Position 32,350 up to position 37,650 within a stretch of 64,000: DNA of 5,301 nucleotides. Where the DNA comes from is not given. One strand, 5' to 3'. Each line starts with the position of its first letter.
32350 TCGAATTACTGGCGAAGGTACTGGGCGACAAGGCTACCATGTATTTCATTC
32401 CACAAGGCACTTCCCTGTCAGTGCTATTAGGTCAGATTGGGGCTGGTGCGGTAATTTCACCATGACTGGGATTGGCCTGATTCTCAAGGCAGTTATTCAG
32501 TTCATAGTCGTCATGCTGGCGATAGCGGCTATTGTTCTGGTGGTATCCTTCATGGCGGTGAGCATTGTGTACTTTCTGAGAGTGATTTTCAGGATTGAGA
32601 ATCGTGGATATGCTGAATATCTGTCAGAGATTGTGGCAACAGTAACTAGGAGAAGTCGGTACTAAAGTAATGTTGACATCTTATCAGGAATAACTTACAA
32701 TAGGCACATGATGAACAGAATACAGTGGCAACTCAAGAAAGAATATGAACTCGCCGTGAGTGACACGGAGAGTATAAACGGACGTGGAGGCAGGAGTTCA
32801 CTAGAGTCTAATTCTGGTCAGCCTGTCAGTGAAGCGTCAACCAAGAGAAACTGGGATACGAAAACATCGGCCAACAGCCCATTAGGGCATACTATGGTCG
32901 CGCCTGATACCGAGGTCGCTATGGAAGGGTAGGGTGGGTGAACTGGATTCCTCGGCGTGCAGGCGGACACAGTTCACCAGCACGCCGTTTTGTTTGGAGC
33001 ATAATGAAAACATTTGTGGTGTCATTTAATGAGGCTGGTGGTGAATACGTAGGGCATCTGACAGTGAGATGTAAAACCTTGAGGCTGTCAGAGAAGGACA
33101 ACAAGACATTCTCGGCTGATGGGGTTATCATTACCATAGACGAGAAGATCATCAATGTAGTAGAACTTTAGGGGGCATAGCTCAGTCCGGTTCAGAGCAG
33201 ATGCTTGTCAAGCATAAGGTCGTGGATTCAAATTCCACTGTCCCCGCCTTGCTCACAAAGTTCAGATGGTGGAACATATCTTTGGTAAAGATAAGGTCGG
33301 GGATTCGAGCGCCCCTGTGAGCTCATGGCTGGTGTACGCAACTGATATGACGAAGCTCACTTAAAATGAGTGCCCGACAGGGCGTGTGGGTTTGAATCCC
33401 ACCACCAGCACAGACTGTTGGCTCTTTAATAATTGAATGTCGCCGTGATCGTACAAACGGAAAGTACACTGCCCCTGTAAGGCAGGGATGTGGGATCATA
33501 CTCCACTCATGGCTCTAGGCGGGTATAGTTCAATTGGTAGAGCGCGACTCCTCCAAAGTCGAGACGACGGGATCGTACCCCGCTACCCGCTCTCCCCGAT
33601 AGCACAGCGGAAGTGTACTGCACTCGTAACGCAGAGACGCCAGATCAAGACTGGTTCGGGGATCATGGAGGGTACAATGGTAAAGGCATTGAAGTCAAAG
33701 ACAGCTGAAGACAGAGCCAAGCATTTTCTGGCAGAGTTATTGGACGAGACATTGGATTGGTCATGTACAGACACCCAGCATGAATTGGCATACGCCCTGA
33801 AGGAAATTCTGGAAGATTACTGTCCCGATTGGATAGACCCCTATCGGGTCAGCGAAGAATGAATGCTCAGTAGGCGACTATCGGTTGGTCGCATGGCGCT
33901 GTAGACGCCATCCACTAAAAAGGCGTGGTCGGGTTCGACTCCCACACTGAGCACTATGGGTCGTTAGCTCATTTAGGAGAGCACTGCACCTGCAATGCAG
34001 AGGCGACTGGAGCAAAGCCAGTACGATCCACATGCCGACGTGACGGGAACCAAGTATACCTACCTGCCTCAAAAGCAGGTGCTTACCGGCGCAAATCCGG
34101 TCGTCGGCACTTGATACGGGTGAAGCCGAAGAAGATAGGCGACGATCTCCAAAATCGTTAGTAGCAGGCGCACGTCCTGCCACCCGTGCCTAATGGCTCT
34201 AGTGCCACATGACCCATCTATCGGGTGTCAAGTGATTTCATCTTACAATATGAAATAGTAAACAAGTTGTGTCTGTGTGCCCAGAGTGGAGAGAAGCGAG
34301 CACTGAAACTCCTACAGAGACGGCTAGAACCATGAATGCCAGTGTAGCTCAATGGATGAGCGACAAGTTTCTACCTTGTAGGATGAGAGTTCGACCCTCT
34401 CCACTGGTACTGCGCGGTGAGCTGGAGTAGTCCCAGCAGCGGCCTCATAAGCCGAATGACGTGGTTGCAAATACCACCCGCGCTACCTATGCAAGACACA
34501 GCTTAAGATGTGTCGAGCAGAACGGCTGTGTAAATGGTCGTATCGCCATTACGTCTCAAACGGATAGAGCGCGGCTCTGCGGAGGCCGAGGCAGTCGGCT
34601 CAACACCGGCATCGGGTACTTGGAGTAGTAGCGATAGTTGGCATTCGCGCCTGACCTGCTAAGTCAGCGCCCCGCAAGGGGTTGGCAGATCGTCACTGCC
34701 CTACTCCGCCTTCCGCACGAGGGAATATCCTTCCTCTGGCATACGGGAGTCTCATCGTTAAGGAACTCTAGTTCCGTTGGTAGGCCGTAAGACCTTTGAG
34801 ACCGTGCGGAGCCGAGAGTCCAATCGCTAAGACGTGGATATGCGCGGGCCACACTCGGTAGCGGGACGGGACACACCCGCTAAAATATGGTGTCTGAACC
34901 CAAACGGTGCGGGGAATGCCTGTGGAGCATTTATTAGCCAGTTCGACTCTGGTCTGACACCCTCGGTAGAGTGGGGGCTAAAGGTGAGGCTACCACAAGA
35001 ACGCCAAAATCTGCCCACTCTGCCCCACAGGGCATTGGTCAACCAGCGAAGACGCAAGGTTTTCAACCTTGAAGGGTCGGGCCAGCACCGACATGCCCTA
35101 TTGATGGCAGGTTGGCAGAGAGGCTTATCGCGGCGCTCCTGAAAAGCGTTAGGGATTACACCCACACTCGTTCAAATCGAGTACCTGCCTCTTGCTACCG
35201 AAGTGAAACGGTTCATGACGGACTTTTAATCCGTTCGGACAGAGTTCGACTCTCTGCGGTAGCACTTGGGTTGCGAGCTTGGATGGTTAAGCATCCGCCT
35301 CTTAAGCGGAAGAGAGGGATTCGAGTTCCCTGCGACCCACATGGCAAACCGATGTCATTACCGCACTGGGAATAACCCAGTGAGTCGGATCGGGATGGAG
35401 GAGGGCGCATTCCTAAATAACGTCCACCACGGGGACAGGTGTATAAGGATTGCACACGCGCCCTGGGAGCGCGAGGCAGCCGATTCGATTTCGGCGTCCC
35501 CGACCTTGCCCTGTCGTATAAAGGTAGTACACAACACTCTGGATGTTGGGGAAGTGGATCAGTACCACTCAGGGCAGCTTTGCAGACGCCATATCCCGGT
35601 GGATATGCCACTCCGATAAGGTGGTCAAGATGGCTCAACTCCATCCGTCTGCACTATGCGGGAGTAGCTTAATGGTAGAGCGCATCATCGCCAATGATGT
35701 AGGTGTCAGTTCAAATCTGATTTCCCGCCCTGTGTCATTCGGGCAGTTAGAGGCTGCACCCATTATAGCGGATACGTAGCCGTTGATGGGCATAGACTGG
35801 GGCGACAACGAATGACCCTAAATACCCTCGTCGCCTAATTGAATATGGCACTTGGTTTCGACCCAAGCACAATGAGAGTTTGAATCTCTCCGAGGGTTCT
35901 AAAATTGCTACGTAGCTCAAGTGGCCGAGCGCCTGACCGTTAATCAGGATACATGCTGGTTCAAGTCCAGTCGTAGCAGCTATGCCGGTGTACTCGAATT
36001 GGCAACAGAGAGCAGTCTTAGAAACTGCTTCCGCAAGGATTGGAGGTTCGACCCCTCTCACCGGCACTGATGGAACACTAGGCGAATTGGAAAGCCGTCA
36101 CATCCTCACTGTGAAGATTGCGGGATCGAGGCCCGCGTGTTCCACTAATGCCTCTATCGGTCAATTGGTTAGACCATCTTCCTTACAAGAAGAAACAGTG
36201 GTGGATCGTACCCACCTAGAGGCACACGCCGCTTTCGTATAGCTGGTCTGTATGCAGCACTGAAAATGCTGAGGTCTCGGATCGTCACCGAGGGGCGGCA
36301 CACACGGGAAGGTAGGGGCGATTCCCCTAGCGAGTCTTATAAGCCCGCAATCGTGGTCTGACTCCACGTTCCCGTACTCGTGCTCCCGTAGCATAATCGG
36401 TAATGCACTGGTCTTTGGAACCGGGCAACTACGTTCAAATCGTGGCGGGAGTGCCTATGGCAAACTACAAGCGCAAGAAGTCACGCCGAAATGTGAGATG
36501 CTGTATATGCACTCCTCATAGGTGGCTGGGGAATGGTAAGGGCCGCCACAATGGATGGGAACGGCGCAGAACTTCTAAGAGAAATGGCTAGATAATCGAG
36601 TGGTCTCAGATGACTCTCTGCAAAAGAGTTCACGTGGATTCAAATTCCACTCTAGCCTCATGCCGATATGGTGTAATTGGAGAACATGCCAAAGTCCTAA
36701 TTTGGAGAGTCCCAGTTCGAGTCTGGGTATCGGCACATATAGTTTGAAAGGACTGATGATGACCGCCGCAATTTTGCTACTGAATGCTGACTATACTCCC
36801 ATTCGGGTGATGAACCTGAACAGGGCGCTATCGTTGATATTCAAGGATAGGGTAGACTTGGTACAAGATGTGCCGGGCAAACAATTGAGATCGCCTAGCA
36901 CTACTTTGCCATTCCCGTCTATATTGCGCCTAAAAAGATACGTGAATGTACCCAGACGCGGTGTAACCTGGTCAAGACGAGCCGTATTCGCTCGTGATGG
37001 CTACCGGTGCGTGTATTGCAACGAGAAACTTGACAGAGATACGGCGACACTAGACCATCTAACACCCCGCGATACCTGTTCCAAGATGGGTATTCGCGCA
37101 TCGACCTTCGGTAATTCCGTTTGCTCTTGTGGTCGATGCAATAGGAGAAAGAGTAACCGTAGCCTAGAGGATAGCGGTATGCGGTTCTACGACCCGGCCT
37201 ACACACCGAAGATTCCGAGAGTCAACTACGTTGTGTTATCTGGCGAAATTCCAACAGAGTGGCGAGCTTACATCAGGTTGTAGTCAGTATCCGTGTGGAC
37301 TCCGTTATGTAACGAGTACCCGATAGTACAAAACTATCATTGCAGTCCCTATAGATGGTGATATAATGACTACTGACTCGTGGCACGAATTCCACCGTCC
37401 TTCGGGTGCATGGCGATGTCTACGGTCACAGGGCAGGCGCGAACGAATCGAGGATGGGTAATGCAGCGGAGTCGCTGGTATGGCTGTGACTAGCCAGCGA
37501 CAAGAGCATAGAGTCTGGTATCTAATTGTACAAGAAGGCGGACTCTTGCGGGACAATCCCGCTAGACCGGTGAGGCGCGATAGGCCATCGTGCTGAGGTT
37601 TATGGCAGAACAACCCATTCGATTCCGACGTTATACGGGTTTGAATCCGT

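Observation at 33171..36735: Island of about 32 tRNA genes decoding all 20 amino acids, many with non-canonical loops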

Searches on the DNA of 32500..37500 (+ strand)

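Call 3: search_rna_families(source=window, start=32500, end=37500, threshold=evalue, max_evalue=10)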
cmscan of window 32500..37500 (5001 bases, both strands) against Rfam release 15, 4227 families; matches with E-value up to 10: 32.
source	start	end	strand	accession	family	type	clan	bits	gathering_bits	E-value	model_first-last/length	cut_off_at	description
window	33171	33246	+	RF00005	tRNA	Gene; tRNA;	CL00001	64.2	29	9.6e-13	1-71/71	no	tRNA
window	34338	34409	+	RF00005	tRNA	Gene; tRNA;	CL00001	63.1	29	1.9e-12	1-71/71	no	tRNA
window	35658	35729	+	RF00005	tRNA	Gene; tRNA;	CL00001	60.8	29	8.4e-12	1-71/71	no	tRNA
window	36662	36735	+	RF00005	tRNA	Gene; tRNA;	CL00001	59.9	29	1.5e-11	1-71/71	no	tRNA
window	36586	36658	+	RF00005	tRNA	Gene; tRNA;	CL00001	56.4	29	1.4e-10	1-71/71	no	tRNA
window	36382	36453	+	RF00005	tRNA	Gene; tRNA;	CL00001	54.6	29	4.2e-10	1-71/71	no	tRNA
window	36150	36224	+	RF00005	tRNA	Gene; tRNA;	CL00001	54.1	29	6e-10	1-71/71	no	tRNA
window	35906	35979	+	RF00005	tRNA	Gene; tRNA;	CL00001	53.7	29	7.5e-10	1-71/71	no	tRNA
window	35194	35264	+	RF00005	tRNA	Gene; tRNA;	CL00001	53.2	29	1e-09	1-71/71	no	tRNA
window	33251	33323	+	RF00005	tRNA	Gene; tRNA;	CL00001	52.1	29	2.1e-09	1-71/71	no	tRNA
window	36072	36144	+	RF00005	tRNA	Gene; tRNA;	CL00001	51.3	29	3.5e-09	1-71/71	no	tRNA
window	35268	35339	+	RF00005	tRNA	Gene; tRNA;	CL00001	49.9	29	8.1e-09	1-71/71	no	tRNA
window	35824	35898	+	RF00005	tRNA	Gene; tRNA;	CL00001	49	29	1.5e-08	1-71/71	no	tRNA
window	33593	33663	+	RF00005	tRNA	Gene; tRNA;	CL00001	49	29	1.5e-08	1-71/71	no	tRNA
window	35984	36066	+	RF00005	tRNA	Gene; tRNA;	CL00001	48.3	29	2.2e-08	1-71/71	no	tRNA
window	33958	34030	+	RF00005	tRNA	Gene; tRNA;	CL00001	48.3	29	2.3e-08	1-71/71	no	tRNA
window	33519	33591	+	RF00005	tRNA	Gene; tRNA;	CL00001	46.9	29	5.4e-08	1-71/71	no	tRNA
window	35507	35577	+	RF00005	tRNA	Gene; tRNA;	CL00001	45.5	29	1.4e-07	1-71/71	no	tRNA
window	33442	33514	+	RF00005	tRNA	Gene; tRNA;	CL00001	42.4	29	9.4e-07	1-71/71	no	tRNA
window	36228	36300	+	RF00005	tRNA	Gene; tRNA;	CL00001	40.9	29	2.6e-06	1-71/71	no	tRNA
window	34890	34961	+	RF00005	tRNA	Gene; tRNA;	CL00001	40.5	29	3.3e-06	1-71/71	no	tRNA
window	34034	34109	+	RF00005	tRNA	Gene; tRNA;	CL00001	39.4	29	6.3e-06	1-71/71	no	tRNA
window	33328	33410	+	RF00005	tRNA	Gene; tRNA;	CL00001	38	29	1.6e-05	1-71/71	no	tRNA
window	34412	34484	+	RF00005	tRNA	Gene; tRNA;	CL00001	30.2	29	0.0022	1-71/71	no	tRNA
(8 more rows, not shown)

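Call 5: search_dna_similar(query=window:33000-37000:+, collection=phages, mode=distant, max_rows=30)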
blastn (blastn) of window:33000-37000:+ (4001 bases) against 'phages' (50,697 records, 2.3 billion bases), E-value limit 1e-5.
Records with a match: 3; places in all: 3; records where one place covers at least 80% of the query: 0.
Best place of each record, by identity: 80-90% 3.
By first word of the organism name: Stenotrophomonas 2; Bacillus 1.
By host as written in the record: Bacillus anthracis 1; Stenotrophomonas maltophilia SRM01 1; Stenotrophomonas maltophilia 1.
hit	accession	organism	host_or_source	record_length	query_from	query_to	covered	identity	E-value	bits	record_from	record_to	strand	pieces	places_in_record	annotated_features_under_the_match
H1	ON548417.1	Bacillus phage vB_BanS-Thrax1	Bacillus anthracis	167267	1337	1393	1%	86.2%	1e-7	66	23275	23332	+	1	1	tRNA-Arg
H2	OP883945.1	Stenotrophomonas phage CM1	Stenotrophomonas maltophilia SRM01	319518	1345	1400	1%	84.7%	5e-6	61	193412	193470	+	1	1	record has no annotation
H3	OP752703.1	Stenotrophomonas phage RAS14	Stenotrophomonas maltophilia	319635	1345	1400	1%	84.7%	5e-6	61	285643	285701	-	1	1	tRNA-Arg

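Call 38: get_annotated_region(hit=H3, flank=20000)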
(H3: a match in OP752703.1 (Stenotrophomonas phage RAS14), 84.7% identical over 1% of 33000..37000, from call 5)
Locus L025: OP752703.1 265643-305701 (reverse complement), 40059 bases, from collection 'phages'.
description: Stenotrophomonas phage RAS14, complete genome.
organism: Stenotrophomonas phage RAS14 (NCBI taxid 2996120)
taxonomy: Viruses; Duplodnaviria; Heunggongvirae; Uroviricota; Caudoviricetes
host: Stenotrophomonas maltophilia; source: sewage; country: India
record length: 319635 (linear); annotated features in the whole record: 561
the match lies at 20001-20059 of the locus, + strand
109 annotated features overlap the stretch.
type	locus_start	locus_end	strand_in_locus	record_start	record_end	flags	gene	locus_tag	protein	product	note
CDS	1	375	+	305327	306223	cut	-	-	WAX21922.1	hypothetical protein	-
tRNA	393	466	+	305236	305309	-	-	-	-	tRNA-Cys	-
CDS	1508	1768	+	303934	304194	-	-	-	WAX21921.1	hypothetical protein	-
tRNA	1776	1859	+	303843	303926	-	-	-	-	tRNA-Leu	-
CDS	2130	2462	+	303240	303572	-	-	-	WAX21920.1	hypothetical protein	-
tRNA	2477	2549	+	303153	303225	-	-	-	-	tRNA-OTHER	-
CDS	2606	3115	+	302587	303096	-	-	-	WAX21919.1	HNH homing endonuclease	HNH homing endonuclease # Phage intron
tRNA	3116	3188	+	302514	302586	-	-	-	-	tRNA-Gly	-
CDS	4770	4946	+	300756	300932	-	-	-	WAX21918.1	hypothetical protein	-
CDS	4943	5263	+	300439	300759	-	-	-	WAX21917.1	hypothetical protein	-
tRNA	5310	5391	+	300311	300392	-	-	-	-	tRNA-Leu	-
tRNA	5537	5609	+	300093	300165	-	-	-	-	tRNA-Phe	-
tRNA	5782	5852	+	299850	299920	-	-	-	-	tRNA-Met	-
tRNA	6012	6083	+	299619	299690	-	-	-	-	tRNA-Glu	-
CDS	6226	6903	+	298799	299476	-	-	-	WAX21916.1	hypothetical protein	-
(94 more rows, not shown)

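Call 56: search_rna_families(source=window, start=33325, end=34490, threshold=evalue, max_evalue=10, show_alignments=10)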
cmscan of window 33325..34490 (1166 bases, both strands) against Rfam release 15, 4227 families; matches with E-value up to 10: 9.
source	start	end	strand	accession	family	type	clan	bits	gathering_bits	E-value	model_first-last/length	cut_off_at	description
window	34338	34409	+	RF00005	tRNA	Gene; tRNA;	CL00001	63.1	29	4.4e-13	1-71/71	no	tRNA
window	33593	33663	+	RF00005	tRNA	Gene; tRNA;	CL00001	49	29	3.4e-09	1-71/71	no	tRNA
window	33958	34030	+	RF00005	tRNA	Gene; tRNA;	CL00001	48.3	29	5.4e-09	1-71/71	no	tRNA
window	33519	33591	+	RF00005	tRNA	Gene; tRNA;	CL00001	46.9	29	1.3e-08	1-71/71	no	tRNA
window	33442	33514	+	RF00005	tRNA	Gene; tRNA;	CL00001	42.4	29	2.2e-07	1-71/71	no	tRNA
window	34034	34109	+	RF00005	tRNA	Gene; tRNA;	CL00001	39.4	29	1.5e-06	1-71/71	no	tRNA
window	33328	33410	+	RF00005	tRNA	Gene; tRNA;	CL00001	38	29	3.8e-06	1-71/71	no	tRNA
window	34412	34484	+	RF00005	tRNA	Gene; tRNA;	CL00001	30.2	29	0.00052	1-71/71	no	tRNA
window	33865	33952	+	RF01852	tRNA-Sec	Gene; tRNA;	CL00001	26.6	47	0.0094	1-91/91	no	Selenocysteine transfer RNA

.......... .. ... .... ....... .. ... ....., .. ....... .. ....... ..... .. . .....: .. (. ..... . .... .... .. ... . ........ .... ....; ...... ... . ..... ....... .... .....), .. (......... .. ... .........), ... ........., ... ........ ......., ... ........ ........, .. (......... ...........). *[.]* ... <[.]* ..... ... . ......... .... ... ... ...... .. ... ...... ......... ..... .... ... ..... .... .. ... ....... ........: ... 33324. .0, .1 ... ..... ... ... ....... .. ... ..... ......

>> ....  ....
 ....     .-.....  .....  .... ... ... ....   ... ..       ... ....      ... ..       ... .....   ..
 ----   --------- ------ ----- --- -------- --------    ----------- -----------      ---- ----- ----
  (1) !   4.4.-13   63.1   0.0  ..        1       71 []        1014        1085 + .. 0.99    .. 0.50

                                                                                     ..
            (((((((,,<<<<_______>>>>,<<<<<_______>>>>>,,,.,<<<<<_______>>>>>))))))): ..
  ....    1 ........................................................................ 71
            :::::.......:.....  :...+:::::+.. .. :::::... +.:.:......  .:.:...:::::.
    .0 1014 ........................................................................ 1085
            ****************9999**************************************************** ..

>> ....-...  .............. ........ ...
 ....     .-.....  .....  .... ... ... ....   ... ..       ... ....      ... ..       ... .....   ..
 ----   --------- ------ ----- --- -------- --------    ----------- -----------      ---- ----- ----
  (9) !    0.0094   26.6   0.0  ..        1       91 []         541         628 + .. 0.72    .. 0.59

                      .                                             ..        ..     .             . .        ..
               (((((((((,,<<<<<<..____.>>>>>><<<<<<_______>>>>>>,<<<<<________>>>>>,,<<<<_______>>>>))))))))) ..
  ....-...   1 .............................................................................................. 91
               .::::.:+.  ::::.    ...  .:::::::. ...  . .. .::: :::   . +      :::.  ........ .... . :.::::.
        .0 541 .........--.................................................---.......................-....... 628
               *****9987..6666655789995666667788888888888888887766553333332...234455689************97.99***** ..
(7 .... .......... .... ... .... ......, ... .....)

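Call 74: build_rna_model(alignment_id=A3, structure=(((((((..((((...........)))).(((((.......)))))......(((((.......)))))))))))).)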
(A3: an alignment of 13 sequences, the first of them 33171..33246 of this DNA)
Model R1 built from alignment A3 (13 sequences, 77 columns); structure: as given.
model positions 73; base pairs 21; branch points 2; effective number of sequences 13; information 0.77 bits per position. Calibrated on 0.2 Mb of random sequence (short: E-values are rough).
structure used (alignment columns):
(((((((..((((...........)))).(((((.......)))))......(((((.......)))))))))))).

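Call 75: search_with_rna_model(model_id=R1, source=window, filters=off, max_evalue=10)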
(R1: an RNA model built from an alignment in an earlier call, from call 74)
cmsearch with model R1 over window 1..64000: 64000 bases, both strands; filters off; matches with E-value up to 10: 44.
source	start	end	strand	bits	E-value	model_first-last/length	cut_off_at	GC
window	33519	33591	+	74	4.8e-21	1-73/73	no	0.59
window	36150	36224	+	70.8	5e-20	1-73/73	no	0.48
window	36072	36144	+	70.4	7e-20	1-73/73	no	0.56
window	35906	35979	+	69.6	1.2e-19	1-73/73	no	0.54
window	33251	33323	+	68.6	2.6e-19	1-73/73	no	0.49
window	35658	35729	+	67.9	4.3e-19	1-73/73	no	0.5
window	36662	36735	+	67.8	4.6e-19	1-73/73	no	0.49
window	34338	34409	+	67.1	7.7e-19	1-73/73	no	0.5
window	33958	34030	+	64.6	4.8e-18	1-73/73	no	0.55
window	33171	33246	+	64.6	4.9e-18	1-73/73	no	0.54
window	35430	35503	+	62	3.2e-17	1-73/73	no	0.65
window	35824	35898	+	61.6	4.2e-17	1-73/73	no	0.48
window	34890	34961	+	55.3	4.3e-15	1-73/73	no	0.54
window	35268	35339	+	47.5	1.3e-12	1-73/73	no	0.57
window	35194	35264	+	47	1.9e-12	1-73/73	no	0.51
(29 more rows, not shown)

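Call 76: search_with_rna_model(model_id=R1, source=window, start=34488, end=34621, filters=off, max_evalue=1, show_alignments=2)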
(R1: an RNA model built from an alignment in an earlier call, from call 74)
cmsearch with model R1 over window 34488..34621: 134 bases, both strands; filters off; matches with E-value up to 1: 1.
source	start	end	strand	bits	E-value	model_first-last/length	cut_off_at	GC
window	34545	34618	+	25.3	3.2e-08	1-73/73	no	0.64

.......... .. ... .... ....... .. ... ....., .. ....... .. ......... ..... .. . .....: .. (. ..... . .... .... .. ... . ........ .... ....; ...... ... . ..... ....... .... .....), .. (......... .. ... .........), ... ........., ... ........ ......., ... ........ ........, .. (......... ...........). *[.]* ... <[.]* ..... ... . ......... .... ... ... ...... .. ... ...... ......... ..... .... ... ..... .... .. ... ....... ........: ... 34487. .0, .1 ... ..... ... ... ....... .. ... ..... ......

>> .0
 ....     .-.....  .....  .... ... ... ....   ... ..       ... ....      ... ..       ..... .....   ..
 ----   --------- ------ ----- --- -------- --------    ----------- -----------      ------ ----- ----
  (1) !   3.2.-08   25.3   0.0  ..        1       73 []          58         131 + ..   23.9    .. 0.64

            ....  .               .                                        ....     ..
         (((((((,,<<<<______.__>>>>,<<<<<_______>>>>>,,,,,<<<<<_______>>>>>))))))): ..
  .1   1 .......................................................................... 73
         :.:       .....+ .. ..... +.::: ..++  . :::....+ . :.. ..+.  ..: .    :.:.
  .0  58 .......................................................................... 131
